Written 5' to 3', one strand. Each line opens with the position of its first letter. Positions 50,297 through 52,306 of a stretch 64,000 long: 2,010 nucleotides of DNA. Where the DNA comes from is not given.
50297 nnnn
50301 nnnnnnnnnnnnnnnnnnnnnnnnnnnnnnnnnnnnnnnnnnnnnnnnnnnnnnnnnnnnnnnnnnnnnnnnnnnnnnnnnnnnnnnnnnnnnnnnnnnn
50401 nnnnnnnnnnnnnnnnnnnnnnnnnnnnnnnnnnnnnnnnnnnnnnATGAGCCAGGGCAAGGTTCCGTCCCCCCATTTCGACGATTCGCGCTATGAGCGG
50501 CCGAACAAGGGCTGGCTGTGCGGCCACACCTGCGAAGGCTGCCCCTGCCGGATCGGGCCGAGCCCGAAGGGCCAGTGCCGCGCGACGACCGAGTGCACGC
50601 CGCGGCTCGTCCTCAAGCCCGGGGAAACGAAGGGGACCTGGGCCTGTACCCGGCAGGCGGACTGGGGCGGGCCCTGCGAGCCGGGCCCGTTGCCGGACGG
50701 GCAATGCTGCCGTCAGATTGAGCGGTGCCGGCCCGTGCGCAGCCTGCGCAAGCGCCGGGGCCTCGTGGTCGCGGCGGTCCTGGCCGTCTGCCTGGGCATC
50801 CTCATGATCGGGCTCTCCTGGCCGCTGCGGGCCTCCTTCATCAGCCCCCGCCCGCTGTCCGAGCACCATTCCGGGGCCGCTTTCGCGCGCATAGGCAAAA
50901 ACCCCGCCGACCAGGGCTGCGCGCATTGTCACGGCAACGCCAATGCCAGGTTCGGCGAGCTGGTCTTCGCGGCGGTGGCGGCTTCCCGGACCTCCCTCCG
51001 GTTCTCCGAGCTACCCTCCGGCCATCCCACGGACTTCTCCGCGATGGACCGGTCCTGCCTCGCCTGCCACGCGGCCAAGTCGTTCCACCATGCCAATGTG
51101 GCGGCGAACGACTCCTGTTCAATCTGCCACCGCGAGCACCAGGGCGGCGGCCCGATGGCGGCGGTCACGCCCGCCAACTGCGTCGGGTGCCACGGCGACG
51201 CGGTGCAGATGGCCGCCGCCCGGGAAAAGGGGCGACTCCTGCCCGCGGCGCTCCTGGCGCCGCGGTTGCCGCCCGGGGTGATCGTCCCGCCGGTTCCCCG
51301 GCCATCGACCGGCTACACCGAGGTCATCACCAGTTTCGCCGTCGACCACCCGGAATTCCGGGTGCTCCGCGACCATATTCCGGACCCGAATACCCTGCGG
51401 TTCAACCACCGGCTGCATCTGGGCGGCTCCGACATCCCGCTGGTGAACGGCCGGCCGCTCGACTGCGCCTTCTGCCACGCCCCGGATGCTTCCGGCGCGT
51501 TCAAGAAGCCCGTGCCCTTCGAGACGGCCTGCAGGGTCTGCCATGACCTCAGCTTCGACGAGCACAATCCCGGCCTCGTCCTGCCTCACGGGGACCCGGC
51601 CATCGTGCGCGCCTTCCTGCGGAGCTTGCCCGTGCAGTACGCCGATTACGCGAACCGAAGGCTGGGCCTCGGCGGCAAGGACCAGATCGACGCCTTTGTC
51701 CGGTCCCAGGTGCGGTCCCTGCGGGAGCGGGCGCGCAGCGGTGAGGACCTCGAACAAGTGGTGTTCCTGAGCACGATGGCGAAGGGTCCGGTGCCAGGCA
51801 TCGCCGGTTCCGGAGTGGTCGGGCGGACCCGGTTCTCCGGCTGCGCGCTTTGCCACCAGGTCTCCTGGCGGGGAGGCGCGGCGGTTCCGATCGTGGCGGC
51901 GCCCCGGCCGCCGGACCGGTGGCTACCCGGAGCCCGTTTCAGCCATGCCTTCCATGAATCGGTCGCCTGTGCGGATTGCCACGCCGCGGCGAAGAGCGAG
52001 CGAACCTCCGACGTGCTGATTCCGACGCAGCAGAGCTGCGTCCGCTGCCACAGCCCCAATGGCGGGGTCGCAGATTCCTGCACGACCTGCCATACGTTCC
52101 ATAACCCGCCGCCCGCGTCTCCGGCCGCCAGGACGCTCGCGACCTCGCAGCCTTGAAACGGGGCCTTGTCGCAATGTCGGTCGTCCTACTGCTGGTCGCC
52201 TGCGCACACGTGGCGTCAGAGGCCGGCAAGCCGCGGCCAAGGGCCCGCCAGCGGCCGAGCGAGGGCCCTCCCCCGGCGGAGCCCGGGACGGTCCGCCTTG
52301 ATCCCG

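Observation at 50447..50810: Eleven-cysteine N-terminal domain on the cytoplasmic side of a decaheme cytochrome anchor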

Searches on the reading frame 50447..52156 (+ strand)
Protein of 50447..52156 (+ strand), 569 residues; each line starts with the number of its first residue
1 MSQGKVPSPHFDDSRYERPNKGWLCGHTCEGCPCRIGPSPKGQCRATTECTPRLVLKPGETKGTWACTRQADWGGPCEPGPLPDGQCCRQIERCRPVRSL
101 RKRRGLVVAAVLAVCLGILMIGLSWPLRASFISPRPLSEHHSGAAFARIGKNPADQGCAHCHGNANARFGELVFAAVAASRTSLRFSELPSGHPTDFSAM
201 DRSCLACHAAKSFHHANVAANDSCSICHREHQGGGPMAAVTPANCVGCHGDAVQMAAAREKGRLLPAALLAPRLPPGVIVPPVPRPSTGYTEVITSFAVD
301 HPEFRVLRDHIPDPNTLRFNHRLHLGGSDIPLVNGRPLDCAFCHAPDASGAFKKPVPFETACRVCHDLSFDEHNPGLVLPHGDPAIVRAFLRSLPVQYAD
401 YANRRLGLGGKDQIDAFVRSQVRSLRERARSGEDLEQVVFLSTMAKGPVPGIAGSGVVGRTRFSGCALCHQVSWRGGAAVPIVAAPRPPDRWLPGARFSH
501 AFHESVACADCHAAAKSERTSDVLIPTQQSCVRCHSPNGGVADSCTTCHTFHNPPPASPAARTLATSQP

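Call 3: search_protein_families(library=pfam, proteins=[window:50447-52156:+], max_evalue=0.01)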
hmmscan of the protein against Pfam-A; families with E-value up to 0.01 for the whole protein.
window:50447-52156:+ (569 aa): 4 families
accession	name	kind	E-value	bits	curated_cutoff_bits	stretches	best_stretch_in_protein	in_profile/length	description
PF14522.11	Cytochrome_C7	-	3.7e-11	43.1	24.8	1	497-550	2-67/67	Cytochrome c7 and related cytochrome c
PF09699.15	Paired_CXXCH_1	-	2.2e-08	34.1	20.6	1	215-252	1-39/41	Doubled CXXCH motif (Paired_CXXCH_1)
PF14537.11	Cytochrom_c3_2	-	2e-06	28.6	25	0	503-537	4-35/79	Cytochrome c3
PF02085.21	Cytochrom_CIII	-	0.0083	16.9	22.9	0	494-518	19-43/101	Class III cytochrome C family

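Call 7: find_homologous_proteins(query=window:50447-52153:+, max_evalue=0.00001)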
Query window:50447-52153:+ (569 aa): 448 proteins with E <= 0.00001 among 8000 candidates; the best 120 are listed.
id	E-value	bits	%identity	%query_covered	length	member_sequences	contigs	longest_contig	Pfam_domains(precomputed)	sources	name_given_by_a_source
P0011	0.0e+0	1340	100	100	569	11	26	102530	PF09699.16,PF14537.12,PF14522.12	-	-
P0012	3.2e-254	863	65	100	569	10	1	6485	PF09699.16,PF14522.12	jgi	jgi:hypothetical protein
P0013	4.2e-254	863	65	100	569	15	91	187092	PF09699.16,PF14537.12,PF14522.12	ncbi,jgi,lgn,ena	jgi:hypothetical protein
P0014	1.5e-251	854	65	97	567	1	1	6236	PF09699.16,PF14537.12,PF02085.22,PF14522.12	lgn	-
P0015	5.6e-250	849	65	97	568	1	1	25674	PF09699.16,PF14537.12,PF02085.22,PF14522.12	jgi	jgi:hypothetical protein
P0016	5.3e-248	843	63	100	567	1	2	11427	PF09699.16,PF14537.12,PF14522.12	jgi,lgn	jgi:hypothetical protein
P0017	1.3e-247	841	64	100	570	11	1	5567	PF09699.16,PF14537.12,PF14522.12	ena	-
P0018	2.6e-246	837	63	100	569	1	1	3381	PF09699.16,PF14522.12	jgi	jgi:hypothetical protein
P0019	1.2e-245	835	63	99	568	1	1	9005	PF09699.16,PF14537.12,PF14522.12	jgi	jgi:hypothetical protein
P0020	1.5e-245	835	63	100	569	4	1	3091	PF14537.12,PF14522.12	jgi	jgi:hypothetical protein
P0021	4.6e-245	833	63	100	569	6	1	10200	PF09699.16,PF02085.22,PF14522.12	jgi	jgi:hypothetical protein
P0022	1.0e-244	832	65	98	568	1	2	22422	PF09699.16,PF14522.12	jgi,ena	jgi:hypothetical protein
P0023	3.3e-244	830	64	100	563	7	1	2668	PF14522.12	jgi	jgi:hypothetical protein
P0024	1.0e-243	829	64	97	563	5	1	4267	PF09699.16,PF14522.12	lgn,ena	-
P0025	1.4e-243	828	65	98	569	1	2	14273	PF09699.16,PF14522.12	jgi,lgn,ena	-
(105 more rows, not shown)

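Call 8: search_protein_families(library=ncbifam, proteins=[window:50447-52156:+], max_evalue=0.01)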
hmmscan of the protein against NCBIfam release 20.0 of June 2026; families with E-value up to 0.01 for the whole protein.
window:50447-52156:+ (569 aa): 3 families
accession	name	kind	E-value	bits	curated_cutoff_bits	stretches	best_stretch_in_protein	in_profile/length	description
TIGR03508.1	decahem_SO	subfamily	3.5e-05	23.4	192.2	1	151-255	30-130/258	DmsE family decaheme c-type cytochrome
NF045722.1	c3_cytochr_TmcA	equivalog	0.0003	20.6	114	0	503-550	78-125/125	acidic tetraheme cytochrome c3 TmcA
TIGR01905.1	paired_CXXCH_1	subfamily_domain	0.0056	16.6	25.2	1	215-253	1-40/41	doubled CXXCH domain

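Call 73: find_encoding_contigs(protein=window:50447-52156:+, flank=6000, max_places=3)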
Protein window:50447-52156:+ (569 aa): 24 contigs read that carry it; 3 places shown.
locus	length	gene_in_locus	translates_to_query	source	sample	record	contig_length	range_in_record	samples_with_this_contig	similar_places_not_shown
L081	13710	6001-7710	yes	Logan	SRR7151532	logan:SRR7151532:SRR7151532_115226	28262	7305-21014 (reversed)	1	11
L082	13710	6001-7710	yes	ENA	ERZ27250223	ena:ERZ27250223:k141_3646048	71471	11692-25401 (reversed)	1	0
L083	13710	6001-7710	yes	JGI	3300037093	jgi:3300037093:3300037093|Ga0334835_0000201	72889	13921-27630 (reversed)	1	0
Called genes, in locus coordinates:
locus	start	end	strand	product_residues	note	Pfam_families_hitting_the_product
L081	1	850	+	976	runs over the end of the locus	PF04015:DUF362, PF07679:I-set (faint), PF13927:Ig_3 (faint)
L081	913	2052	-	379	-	PF13435:Cytochrome_C554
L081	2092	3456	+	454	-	PF00970:FAD_binding_6 (weak), PF00175:NAD_binding_1, PF00111:Fer2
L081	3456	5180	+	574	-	PF00027:cNMP_binding (faint), PF12797:Fer4_2 (faint), PF13187:Fer4_9 (weak), PF13237:Fer4_10 (weak), PF13247:Fer4_11, PF00037:Fer4 (weak), PF12837:Fer4_6 (weak), PF12838:Fer4_7 (weak), +1 more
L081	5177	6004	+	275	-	-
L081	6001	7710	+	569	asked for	PF09699:Paired_CXXCH_1 (faint), PF14537:Cytochrom_c3_2 (faint), PF14522:Cytochrome_C7 (faint)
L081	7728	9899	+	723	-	-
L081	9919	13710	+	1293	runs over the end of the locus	PF14522:Cytochrome_C7 (faint), PF14537:Cytochrom_c3_2 (faint), PF08309:LVIVD (weak)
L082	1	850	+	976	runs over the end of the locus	PF04015:DUF362, PF07679:I-set (faint), PF13927:Ig_3 (faint)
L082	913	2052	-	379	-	PF13435:Cytochrome_C554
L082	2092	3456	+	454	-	PF00970:FAD_binding_6 (weak), PF00175:NAD_binding_1, PF00111:Fer2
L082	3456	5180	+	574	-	PF00027:cNMP_binding (faint), PF12797:Fer4_2 (faint), PF13187:Fer4_9 (weak), PF13237:Fer4_10 (weak), PF13247:Fer4_11, PF00037:Fer4 (weak), PF12837:Fer4_6 (weak), PF12838:Fer4_7 (weak), +1 more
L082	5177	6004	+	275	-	-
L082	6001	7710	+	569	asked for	PF09699:Paired_CXXCH_1 (faint), PF14537:Cytochrom_c3_2 (faint), PF14522:Cytochrome_C7 (faint)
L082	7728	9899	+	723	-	-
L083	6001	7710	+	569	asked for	PF09699:Paired_CXXCH_1 (faint), PF14537:Cytochrom_c3_2 (faint), PF14522:Cytochrome_C7 (faint)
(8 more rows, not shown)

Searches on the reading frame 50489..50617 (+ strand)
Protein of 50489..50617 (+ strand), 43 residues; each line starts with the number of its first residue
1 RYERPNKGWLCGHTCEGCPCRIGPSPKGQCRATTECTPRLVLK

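Call 63: find_homologous_proteins(query=A6, max_evalue=0.01)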
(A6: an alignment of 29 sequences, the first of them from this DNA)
Query A6 (29 sequences) (43 aa, profile of the alignment): 2 proteins with E <= 0.01 among 59 candidates.
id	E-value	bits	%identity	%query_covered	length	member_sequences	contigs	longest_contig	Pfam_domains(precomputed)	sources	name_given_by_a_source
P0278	2.7e-6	45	76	98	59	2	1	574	-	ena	-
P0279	1.8e-4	39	100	81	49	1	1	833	-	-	-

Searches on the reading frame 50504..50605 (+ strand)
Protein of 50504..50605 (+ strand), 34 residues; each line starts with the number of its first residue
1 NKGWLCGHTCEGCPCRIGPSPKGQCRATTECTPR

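Call 59: search_solved_structures(query=A5, max_evalue=10, show_alignments=3)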
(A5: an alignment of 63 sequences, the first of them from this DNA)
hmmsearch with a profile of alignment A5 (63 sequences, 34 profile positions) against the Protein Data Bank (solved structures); distinct sequences matched with E-value up to 10: 0.
